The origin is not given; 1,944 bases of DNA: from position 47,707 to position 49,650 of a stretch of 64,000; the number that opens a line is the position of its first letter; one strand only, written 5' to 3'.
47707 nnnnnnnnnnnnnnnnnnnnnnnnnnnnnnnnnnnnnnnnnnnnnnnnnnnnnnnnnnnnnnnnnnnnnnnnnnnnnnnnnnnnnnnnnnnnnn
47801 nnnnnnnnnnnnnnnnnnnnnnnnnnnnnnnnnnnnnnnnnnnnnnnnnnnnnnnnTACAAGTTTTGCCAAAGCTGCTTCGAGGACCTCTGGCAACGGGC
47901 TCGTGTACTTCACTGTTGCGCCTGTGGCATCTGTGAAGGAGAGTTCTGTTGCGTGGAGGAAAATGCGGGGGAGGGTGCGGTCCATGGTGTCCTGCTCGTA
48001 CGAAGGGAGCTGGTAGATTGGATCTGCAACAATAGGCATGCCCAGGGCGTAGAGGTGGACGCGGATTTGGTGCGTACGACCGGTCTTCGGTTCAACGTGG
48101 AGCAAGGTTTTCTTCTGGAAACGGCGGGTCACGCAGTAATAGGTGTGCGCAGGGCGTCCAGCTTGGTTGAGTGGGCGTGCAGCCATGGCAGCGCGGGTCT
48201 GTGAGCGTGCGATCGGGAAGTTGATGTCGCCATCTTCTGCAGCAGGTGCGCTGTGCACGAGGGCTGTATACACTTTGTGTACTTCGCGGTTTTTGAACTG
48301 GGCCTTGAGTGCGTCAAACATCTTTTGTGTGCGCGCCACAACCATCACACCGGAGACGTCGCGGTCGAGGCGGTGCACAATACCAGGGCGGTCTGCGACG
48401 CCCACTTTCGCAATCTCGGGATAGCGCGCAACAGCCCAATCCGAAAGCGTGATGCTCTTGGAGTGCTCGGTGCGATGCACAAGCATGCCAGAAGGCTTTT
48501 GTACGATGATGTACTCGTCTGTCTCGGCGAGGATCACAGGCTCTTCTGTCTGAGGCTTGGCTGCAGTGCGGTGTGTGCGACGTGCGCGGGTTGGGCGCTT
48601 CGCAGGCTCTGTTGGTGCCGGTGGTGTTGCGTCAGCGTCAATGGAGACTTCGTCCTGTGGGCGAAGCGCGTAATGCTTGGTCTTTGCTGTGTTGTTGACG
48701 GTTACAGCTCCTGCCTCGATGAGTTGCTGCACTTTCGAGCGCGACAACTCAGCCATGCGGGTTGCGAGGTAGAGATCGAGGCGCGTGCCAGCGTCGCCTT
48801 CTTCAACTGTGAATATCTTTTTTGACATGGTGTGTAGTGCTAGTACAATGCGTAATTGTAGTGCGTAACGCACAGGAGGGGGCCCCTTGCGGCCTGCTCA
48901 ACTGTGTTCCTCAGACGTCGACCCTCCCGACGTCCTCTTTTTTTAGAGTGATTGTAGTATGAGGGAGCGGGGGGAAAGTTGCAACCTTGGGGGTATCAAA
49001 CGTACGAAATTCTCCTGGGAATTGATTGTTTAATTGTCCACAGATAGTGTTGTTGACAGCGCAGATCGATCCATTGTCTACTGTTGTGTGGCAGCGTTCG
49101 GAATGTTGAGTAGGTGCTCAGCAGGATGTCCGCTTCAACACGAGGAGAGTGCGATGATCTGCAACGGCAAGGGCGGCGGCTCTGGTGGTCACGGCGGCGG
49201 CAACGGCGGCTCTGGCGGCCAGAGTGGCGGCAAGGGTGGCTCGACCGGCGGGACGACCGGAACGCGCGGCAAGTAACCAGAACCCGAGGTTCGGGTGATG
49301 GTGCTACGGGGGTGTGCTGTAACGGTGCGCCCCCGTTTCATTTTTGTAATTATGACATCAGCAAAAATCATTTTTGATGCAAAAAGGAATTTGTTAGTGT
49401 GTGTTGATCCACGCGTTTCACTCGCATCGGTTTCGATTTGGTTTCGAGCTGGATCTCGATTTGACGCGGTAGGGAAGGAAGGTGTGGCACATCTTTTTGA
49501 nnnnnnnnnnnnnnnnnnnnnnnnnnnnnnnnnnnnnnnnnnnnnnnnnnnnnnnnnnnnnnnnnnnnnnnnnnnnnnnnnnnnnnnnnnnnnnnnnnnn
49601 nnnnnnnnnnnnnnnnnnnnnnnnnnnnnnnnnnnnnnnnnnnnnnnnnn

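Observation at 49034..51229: Candidate ribosomal-peptide locus: glycine-rich small ORF, attenuator hairpin, M16 HxxEH peptidase and a convergent thioredoxin lipoprotein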

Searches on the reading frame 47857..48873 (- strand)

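Call 8: search_protein_families(library=pfam, proteins=[window:47857-48873:-], max_evalue=0.01)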
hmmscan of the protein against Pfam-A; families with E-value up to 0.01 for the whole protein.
window:47857-48873:- (339 aa): 2 families
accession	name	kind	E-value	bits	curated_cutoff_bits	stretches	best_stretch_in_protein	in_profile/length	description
PF00849.27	PseudoU_synth_2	-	4.4e-34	118.3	26.8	1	121-274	2-150/152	RNA pseudouridylate synthase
PF01479.30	S4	-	1.6e-08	34.6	22.8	1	31-76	2-48/48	S4 domain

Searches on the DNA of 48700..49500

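Call 7: search_rna_families(source=window, start=48700, end=49500, threshold=evalue, max_evalue=10)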
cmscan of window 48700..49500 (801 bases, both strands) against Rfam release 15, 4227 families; matches with E-value up to 10: 2.
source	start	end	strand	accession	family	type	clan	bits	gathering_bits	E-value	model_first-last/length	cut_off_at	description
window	48883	49010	-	RF02161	PART1_3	Gene; lncRNA;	-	16.6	40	0.41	1-131/131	no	Prostate androgen-regulated transcript 1 conserved region 3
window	49223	49344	+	RF02566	Ms1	Gene; sRNA;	-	10.2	162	4.1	1-304/304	no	Mycobacterium smegmatis small RNA 1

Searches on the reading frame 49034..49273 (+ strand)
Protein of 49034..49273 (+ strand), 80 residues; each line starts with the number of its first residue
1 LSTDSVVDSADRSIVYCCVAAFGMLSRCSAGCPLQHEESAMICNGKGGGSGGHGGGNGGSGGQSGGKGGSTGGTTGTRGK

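Call 8: search_protein_families(library=pfam, proteins=[window:49034-49273:+], max_evalue=0.01)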
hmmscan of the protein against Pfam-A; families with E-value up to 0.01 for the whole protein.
window:49034-49273:+ (80 aa): 0 families
